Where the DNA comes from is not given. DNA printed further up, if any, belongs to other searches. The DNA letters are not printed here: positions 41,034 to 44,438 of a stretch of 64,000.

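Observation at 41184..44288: M1 zinc aminopeptidase fused to an Omp85/BamA-type outer-membrane barrel (possible type Vd-like autotransporter with a peptidase passenger)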

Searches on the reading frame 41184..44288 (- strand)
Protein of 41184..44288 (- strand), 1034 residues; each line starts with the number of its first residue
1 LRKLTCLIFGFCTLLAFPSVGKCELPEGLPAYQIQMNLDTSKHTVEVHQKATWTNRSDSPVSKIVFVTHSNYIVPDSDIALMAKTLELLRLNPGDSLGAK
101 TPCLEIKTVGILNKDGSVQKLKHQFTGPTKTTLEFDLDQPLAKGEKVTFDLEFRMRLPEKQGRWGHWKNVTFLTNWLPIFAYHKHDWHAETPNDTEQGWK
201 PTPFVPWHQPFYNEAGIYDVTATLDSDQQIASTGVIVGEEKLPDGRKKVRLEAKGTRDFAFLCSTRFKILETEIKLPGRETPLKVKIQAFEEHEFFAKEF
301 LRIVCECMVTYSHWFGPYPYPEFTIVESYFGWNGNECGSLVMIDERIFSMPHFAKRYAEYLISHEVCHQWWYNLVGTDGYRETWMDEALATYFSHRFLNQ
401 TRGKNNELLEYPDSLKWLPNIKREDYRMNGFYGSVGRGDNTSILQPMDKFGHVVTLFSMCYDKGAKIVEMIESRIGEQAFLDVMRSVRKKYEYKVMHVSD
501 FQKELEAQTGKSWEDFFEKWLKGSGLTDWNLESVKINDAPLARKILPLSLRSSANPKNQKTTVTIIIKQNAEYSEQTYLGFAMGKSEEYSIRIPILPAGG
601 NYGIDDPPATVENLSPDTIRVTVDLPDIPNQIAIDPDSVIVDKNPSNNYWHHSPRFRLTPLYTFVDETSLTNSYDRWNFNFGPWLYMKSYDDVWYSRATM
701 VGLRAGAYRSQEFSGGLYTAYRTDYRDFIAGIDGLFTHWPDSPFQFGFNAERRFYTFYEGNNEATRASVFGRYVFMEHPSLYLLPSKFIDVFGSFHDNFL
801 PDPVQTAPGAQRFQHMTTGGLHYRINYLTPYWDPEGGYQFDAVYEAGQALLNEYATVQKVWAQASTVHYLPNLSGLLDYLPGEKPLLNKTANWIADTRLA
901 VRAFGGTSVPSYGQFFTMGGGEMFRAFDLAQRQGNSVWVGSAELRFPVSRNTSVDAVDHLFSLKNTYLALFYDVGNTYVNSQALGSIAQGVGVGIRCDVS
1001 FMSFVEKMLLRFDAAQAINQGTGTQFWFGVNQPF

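Call 3: search_protein_families(library=pfam, proteins=[window:41184-44288:-], max_evalue=10)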
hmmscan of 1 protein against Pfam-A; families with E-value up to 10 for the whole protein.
window:41184-44288:- (1034 aa): 2 families
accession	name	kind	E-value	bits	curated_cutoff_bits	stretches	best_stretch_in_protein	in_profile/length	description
PF01433.26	Peptidase_M1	-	3.4e-20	73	27.7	1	306-520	8-218/218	Peptidase family M1 domain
PF01103.29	Omp85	-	4.6e-05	23.5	24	1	888-1033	169-324/325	Omp85 superfamily domain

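Call 4: search_protein_families(library=ncbifam, proteins=[window:41184-44288:-], max_evalue=10)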
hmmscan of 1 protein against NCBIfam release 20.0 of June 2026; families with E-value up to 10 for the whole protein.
window:41184-44288:- (1034 aa): 4 families
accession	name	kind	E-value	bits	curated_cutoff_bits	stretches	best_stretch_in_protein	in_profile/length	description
TIGR02412.1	pepN_strep_liv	equivalog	8.7e-14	50.8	591.2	1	300-566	224-479/832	aminopeptidase N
TIGR02411.1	leuko_A4_hydro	equivalog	6.2e-08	31.8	761.7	1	359-505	279-417/600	leukotriene-A(4) hydrolase/aminopeptidase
NF047779.1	Omp85_fam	subfamily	4.8e-05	23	200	1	913-1034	314-423/423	Omp85 family outer membrane protein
TIGR02414.1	pepN_proteo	equivalog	6.2e-05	21.3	718.2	1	460-532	374-445/868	aminopeptidase N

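Call 5: find_homologous_proteins(query=window:41184-44288:-, max_evalue=0.001)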
Query window:41184-44288:- (1034 aa): 1212 proteins with E <= 0.001 among 8000 candidates; the best 120 are listed.
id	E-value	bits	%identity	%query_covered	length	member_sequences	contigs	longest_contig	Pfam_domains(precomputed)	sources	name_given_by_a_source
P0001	0.0e+0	2346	94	100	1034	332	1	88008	PF01433.27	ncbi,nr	ncbi:MAG: hypothetical protein EBT92_02520 [Planctomycetes bacterium]|nr:hypothetical protein [Planc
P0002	0.0e+0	2069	82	99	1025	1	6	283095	PF01433.27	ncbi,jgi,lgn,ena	-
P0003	0.0e+0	1717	68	100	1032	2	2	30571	PF01433.27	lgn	-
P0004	0.0e+0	1676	66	100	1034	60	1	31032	PF01433.27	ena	-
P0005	0.0e+0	1550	62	99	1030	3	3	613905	PF01433.27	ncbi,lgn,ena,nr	ncbi:MAG: hypothetical protein EXR99_01170 [Gemmataceae bacterium]|nr:hypothetical protein [Gemmatac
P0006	0.0e+0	1298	53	98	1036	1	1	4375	PF01433.27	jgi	jgi:hypothetical protein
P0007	0.0e+0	1297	51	98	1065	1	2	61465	PF01433.27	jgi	jgi:hypothetical protein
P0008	0.0e+0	1281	52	98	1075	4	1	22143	PF01433.27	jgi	jgi:hypothetical protein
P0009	0.0e+0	1278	52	98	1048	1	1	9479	PF01433.27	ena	-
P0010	0.0e+0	1266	52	99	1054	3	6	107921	PF01433.27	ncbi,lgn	-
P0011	0.0e+0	1263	51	99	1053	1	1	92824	PF01433.27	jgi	jgi:hypothetical protein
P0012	0.0e+0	1254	50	97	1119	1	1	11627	PF01433.27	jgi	jgi:hypothetical protein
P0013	0.0e+0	1253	52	98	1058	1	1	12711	PF01433.27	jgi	jgi:hypothetical protein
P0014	0.0e+0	1252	52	98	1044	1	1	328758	PF01433.27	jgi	jgi:hypothetical protein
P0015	0.0e+0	1248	51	98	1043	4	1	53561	PF01433.27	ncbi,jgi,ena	jgi:hypothetical protein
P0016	0.0e+0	1236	51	99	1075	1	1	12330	PF01433.27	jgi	jgi:hypothetical protein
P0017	0.0e+0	1236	50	98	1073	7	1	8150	PF01433.27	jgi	jgi:hypothetical protein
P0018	0.0e+0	1236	51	98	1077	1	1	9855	PF01433.27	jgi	jgi:hypothetical protein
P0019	0.0e+0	1235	51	98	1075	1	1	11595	PF01433.27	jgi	jgi:hypothetical protein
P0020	0.0e+0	1234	51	98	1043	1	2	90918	PF01433.27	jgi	jgi:hypothetical protein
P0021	0.0e+0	1234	50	97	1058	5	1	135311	PF01433.27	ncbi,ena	-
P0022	0.0e+0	1231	50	98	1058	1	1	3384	PF01433.27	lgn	-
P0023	0.0e+0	1231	49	100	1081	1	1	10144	PF01433.27,PF01103.30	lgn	-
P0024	0.0e+0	1229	50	98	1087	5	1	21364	PF01433.27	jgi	jgi:hypothetical protein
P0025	0.0e+0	1229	50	98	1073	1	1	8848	PF01433.27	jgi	jgi:hypothetical protein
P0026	0.0e+0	1228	51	98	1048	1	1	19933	PF01433.27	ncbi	-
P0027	0.0e+0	1228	50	98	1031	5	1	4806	PF01433.27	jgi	jgi:hypothetical protein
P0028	0.0e+0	1228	51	98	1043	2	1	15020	PF01433.27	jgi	jgi:hypothetical protein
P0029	0.0e+0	1226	50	97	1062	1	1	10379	PF01433.27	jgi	jgi:hypothetical protein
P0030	0.0e+0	1225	51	98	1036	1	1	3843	PF01433.27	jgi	jgi:hypothetical protein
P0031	0.0e+0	1222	51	97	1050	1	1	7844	PF01433.27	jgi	jgi:hypothetical protein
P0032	0.0e+0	1219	51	98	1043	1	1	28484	PF01433.27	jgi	jgi:Peptidase family M1 domain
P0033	0.0e+0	1219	50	99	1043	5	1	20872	PF01433.27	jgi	jgi:hypothetical protein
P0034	0.0e+0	1219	51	98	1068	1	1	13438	PF01433.27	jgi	jgi:hypothetical protein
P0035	0.0e+0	1218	50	99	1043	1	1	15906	PF01433.27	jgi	jgi:hypothetical protein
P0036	0.0e+0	1216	50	98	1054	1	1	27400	PF01433.27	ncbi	-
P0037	0.0e+0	1215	50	98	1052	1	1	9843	PF01433.27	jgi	jgi:hypothetical protein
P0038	0.0e+0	1215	50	98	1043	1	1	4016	PF01433.27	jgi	jgi:hypothetical protein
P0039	0.0e+0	1213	50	98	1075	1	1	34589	PF01433.27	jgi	jgi:hypothetical protein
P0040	0.0e+0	1212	51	97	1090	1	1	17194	PF01433.27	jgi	jgi:hypothetical protein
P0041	0.0e+0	1212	50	98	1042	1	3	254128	PF01433.27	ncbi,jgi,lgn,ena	jgi:hypothetical protein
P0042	0.0e+0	1210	49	100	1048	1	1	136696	PF01433.27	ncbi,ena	-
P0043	0.0e+0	1210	49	98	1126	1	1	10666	PF01433.27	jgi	jgi:hypothetical protein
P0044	0.0e+0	1207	49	98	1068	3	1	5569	PF01433.27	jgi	jgi:Peptidase family M1 domain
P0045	0.0e+0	1206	50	98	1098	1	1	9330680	PF01433.27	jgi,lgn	jgi:hypothetical protein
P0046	0.0e+0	1206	50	98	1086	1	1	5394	PF01433.27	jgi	jgi:hypothetical protein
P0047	0.0e+0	1203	49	97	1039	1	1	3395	PF01433.27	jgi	jgi:hypothetical protein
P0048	0.0e+0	1201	49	98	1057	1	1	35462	PF01433.27,PF01103.30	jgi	jgi:hypothetical protein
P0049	0.0e+0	1199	49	100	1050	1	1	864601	PF01433.27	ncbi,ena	-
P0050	0.0e+0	1198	49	98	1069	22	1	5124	PF01433.27,PF01103.30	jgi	jgi:hypothetical protein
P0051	0.0e+0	1197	49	97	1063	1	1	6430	PF01433.27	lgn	-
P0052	0.0e+0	1197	50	99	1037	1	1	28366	PF01433.27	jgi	jgi:hypothetical protein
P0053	0.0e+0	1194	49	100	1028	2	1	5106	PF01433.27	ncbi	-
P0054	0.0e+0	1193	49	100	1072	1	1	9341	PF01433.27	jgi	jgi:Peptidase family M1 domain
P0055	0.0e+0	1193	50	97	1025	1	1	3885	PF01433.27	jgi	jgi:hypothetical protein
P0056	0.0e+0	1192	49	100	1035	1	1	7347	PF01433.27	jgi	jgi:hypothetical protein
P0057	0.0e+0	1192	49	100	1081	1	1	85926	PF01433.27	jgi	jgi:hypothetical protein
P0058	0.0e+0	1191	50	100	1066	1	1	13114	PF01433.27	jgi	jgi:hypothetical protein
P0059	0.0e+0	1191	49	99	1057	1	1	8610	PF01433.27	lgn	-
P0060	0.0e+0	1190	51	98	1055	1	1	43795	PF01433.27,PF01103.30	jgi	jgi:hypothetical protein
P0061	0.0e+0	1190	49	100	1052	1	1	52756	PF01433.27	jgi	jgi:Peptidase family M1 domain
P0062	0.0e+0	1189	50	98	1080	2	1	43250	PF01433.27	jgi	jgi:hypothetical protein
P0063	0.0e+0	1188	49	100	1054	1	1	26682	PF01433.27,PF01103.30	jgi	jgi:hypothetical protein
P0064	0.0e+0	1188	49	98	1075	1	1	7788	PF01433.27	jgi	jgi:hypothetical protein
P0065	0.0e+0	1183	51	98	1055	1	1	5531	PF01433.27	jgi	jgi:hypothetical protein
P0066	0.0e+0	1183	49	97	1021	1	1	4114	PF01433.27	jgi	jgi:hypothetical protein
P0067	0.0e+0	1182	49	98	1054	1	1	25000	PF01433.27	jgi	jgi:hypothetical protein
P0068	0.0e+0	1180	49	98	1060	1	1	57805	PF01433.27,PF01103.30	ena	-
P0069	0.0e+0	1180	50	98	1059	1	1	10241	PF01433.27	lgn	-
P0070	0.0e+0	1179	49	98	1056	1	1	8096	PF01433.27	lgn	-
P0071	0.0e+0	1179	50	99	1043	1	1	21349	PF01433.27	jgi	jgi:hypothetical protein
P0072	0.0e+0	1178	49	98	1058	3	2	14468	PF01433.27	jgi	jgi:hypothetical protein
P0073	0.0e+0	1176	49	98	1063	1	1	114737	PF01433.27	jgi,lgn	jgi:hypothetical protein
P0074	0.0e+0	1175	49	97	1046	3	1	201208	PF01433.27,PF01103.30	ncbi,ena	-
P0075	0.0e+0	1174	49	98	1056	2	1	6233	PF01433.27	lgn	-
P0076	0.0e+0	1173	49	98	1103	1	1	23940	PF01433.27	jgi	jgi:hypothetical protein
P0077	0.0e+0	1173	49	100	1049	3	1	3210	PF01433.27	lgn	-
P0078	0.0e+0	1172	52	73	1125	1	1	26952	PF01433.27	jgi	jgi:hypothetical protein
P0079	0.0e+0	1172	50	98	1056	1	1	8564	PF01433.27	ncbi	-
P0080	0.0e+0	1172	48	100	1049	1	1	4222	PF01433.27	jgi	-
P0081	0.0e+0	1171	48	98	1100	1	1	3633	PF01433.27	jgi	jgi:hypothetical protein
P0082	0.0e+0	1171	50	98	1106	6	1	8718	PF01433.27,PF01103.30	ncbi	-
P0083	0.0e+0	1167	49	98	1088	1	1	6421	PF01433.27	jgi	jgi:hypothetical protein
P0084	0.0e+0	1167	50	98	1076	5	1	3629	PF01433.27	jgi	jgi:hypothetical protein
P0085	0.0e+0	1167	49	99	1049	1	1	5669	PF01433.27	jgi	jgi:hypothetical protein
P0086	0.0e+0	1166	49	98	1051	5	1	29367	PF01433.27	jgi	jgi:hypothetical protein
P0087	0.0e+0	1166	49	99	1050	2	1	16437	PF01433.27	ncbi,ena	-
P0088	0.0e+0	1164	48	99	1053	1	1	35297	PF01433.27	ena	-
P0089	0.0e+0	1164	48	99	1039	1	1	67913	PF01433.27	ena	-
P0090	0.0e+0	1163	48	97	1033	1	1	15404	PF01433.27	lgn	-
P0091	0.0e+0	1162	48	97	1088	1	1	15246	PF01433.27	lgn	-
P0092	0.0e+0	1160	48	98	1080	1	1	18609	PF01433.27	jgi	jgi:hypothetical protein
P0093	0.0e+0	1160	48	97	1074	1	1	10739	PF01433.27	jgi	jgi:hypothetical protein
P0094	0.0e+0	1158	48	99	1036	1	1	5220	PF01433.27,PF01103.30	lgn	-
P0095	0.0e+0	1158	49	98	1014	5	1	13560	PF01433.27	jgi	jgi:hypothetical protein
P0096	0.0e+0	1158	49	97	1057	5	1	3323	PF01433.27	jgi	jgi:hypothetical protein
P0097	0.0e+0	1157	51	92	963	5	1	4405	PF01433.27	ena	-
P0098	0.0e+0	1155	47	98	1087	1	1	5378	PF01433.27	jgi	jgi:hypothetical protein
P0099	0.0e+0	1155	48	98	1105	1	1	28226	PF01433.27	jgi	jgi:hypothetical protein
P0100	0.0e+0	1155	49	97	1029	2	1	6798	PF01433.27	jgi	-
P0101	0.0e+0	1155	49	98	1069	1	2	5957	PF01433.27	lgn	-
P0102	0.0e+0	1154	48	98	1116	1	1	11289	PF01433.27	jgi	jgi:hypothetical protein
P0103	0.0e+0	1153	48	98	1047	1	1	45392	PF01433.27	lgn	-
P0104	0.0e+0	1153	49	97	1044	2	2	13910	PF01433.27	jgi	jgi:hypothetical protein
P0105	0.0e+0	1153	49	97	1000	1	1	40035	PF01433.27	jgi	jgi:hypothetical protein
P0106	0.0e+0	1152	49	98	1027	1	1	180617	PF01433.27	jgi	jgi:hypothetical protein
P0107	0.0e+0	1151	49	98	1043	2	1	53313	PF01433.27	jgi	jgi:hypothetical protein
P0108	0.0e+0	1150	49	98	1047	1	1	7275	PF01433.27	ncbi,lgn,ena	-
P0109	0.0e+0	1149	47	97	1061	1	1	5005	PF01433.27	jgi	jgi:Peptidase family M1 domain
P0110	0.0e+0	1149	48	98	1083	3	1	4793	PF01433.27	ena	-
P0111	0.0e+0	1147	47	100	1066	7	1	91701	PF01433.27,PF01103.30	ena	-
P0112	0.0e+0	1146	47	98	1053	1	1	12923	PF01433.27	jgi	jgi:hypothetical protein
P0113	0.0e+0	1146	47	97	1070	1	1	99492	PF01433.27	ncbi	ncbi:MAG: M1 family aminopeptidase [Gemmataceae bacterium]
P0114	0.0e+0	1145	49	98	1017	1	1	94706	PF01433.27,PF01103.30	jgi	jgi:hypothetical protein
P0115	0.0e+0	1145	48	98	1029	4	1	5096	PF01433.27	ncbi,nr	ncbi:MAG TPA: M1 family aminopeptidase [Gemmataceae bacterium]|nr:M1 family aminopeptidase [Gemmatac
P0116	0.0e+0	1145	48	98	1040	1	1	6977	PF01433.27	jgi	jgi:hypothetical protein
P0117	0.0e+0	1144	46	99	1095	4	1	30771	PF01433.27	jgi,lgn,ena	-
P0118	0.0e+0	1144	48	97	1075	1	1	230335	PF01433.27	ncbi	ncbi:MAG: M1 family aminopeptidase [Gemmataceae bacterium]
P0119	0.0e+0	1143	48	97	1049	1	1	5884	PF01433.27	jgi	jgi:hypothetical protein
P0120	0.0e+0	1143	49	98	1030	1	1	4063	PF01433.27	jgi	jgi:hypothetical protein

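Call 17: search_solved_structures(query=A1, max_evalue=1)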
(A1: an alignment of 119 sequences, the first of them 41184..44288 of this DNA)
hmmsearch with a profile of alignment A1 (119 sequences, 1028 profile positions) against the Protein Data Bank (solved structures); distinct sequences matched with E-value up to 1: 108 (the best 60 are shown).
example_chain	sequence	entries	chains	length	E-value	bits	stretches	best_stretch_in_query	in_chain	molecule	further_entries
4kx7_A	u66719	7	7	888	1.1e-13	53.2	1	213-537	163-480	Glutamyl aminopeptidase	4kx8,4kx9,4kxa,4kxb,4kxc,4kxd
9o5k_G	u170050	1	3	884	1.7e-12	49.2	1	204-545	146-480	Puromycin-sensitive aminopeptidase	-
8sw0_A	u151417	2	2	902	1.9e-12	49.1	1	204-545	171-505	Puromycin-sensitive aminopeptidase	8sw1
6ea4_A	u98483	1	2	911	9.3e-10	40.2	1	279-503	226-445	Endoplasmic reticulum aminopeptidase 2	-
7p7p_A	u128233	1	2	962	1.2e-09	39.8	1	279-503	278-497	Endoplasmic reticulum aminopeptidase 2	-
7nsk_A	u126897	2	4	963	1.2e-09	39.8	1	279-503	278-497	Endoplasmic reticulum aminopeptidase 2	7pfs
7nup_A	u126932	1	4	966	1.3e-09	39.8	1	279-503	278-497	Endoplasmic reticulum aminopeptidase 2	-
5ab0_A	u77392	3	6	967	1.3e-09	39.8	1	279-503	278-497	ENDOPLASMATIC RETICULUM AMINOPEPTIDASE 2 | Endoplasmic reticulum aminopeptidase 2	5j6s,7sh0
3se6_A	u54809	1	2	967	1.3e-09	39.8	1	279-503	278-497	Endoplasmic reticulum aminopeptidase 2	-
5ab2_A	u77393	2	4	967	2e-09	39.1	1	279-503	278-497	ENDOPLASMIC RETICULUM AMINOPEPTIDASE 2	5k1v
4e36_A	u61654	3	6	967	2e-09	39.1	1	279-503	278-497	Endoplasmic reticulum aminopeptidase 2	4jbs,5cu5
7z28_A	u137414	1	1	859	3e-08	35.2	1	277-525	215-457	Endoplasmic reticulum aminopeptidase 1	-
3mdj_A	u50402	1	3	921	4.2e-08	34.7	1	277-540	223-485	Endoplasmic reticulum aminopeptidase 1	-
6mgq_A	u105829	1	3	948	4.7e-08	34.5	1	277-540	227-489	Endoplasmic reticulum aminopeptidase 1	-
6m8p_A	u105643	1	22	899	6e-08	34.2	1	277-508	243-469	Endoplasmic reticulum aminopeptidase 1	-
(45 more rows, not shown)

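Call 29: find_encoding_contigs(protein=P0005, flank=8000, max_places=2)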
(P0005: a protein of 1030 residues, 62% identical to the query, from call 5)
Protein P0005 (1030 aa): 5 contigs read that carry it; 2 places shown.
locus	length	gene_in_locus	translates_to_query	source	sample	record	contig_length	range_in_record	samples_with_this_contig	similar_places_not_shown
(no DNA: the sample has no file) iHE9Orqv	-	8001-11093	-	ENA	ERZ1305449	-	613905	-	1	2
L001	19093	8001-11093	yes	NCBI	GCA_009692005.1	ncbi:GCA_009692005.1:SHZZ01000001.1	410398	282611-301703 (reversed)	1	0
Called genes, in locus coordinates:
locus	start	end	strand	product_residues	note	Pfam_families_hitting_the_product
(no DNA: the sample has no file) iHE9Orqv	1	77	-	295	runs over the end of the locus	-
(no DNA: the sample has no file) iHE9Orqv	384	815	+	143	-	-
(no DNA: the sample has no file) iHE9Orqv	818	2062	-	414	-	PF01288:HPPK, PF00106:adh_short, PF13561:adh_short_C2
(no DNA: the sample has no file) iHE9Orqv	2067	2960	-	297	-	PF00432:Prenyltrans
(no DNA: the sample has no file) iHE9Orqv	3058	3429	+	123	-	PF14489:QueF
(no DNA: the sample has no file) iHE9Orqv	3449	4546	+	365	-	PF13428:TPR_14 (faint)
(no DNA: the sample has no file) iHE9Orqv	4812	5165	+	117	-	PF11950:DUF3467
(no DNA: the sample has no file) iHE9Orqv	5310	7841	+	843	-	PF02368:Big_2 (faint), PF07583:PSCyt2, PF07587:PSD1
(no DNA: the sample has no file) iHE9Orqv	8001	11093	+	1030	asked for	PF01433:Peptidase_M1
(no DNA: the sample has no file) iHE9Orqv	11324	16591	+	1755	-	PF00263:Secretin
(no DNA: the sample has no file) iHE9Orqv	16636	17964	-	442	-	PF09594:GT87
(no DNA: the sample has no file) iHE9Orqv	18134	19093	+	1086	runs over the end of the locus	PF23500:DUF7133, PF07995:GSDH, PF02985:HEAT (faint), PF13513:HEAT_EZ (faint), PF13646:HEAT_2, PF00034:Cytochrom_C (faint)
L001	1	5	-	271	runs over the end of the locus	-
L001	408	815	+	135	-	-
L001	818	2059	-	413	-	PF01288:HPPK, PF00106:adh_short, PF13561:adh_short_C2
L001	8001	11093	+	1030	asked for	PF01433:Peptidase_M1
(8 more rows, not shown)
